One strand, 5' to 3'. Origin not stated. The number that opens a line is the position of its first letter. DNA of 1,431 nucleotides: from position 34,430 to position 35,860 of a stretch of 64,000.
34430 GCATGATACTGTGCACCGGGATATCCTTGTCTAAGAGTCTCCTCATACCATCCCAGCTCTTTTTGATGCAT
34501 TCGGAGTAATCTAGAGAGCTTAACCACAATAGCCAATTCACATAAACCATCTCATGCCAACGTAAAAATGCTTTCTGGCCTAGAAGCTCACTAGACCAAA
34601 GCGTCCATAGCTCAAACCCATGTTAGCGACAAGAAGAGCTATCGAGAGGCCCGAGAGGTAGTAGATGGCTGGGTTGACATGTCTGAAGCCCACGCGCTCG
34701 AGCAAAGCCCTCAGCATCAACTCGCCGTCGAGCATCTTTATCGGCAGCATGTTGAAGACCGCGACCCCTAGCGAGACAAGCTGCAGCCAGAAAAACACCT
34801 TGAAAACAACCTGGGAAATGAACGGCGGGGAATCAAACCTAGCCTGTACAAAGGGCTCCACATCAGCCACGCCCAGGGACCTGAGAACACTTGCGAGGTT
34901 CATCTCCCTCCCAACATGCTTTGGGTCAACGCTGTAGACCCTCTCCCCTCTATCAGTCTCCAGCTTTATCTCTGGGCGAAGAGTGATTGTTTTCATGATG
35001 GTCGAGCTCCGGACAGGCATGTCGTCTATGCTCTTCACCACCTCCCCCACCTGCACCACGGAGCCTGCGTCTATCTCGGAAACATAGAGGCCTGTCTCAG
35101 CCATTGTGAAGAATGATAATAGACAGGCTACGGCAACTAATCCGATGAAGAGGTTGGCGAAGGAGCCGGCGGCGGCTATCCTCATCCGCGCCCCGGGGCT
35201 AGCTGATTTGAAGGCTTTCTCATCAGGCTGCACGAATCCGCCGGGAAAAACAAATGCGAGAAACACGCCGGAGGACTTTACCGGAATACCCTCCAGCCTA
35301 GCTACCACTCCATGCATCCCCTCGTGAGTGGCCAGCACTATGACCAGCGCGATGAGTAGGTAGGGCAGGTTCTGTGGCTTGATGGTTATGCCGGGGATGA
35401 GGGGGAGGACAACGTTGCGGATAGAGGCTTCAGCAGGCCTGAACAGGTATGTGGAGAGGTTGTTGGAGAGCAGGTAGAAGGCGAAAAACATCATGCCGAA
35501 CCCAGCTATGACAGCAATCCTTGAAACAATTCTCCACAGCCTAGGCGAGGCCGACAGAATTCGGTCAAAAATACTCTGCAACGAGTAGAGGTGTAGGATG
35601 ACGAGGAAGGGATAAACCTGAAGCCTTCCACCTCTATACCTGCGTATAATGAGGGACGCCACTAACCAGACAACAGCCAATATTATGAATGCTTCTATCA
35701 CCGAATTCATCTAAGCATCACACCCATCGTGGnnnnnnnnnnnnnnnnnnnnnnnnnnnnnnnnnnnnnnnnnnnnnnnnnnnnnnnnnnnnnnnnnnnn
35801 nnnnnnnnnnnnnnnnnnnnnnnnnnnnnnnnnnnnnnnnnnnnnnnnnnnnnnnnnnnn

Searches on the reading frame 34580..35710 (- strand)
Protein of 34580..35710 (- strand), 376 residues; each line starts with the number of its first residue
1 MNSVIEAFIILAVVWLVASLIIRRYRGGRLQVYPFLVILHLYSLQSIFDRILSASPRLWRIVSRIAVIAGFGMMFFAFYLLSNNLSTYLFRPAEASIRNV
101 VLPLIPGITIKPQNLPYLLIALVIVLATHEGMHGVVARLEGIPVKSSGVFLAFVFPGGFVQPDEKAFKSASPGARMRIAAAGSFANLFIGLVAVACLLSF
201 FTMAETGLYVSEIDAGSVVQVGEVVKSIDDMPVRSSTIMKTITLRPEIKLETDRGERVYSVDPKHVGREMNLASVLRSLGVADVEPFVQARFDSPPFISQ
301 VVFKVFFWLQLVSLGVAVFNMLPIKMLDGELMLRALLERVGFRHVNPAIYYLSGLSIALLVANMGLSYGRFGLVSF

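Call 37: search_protein_families(library=pfam, proteins=[window:34580-35710:-], max_evalue=0.001)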
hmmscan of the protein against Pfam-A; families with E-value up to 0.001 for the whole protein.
window:34580-35710:- (376 aa): 1 family
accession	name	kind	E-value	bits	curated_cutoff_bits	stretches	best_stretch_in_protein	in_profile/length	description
PF02163.28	Peptidase_M50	-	1.3e-24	87.2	27.2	1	117-347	1-204/221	Peptidase family M50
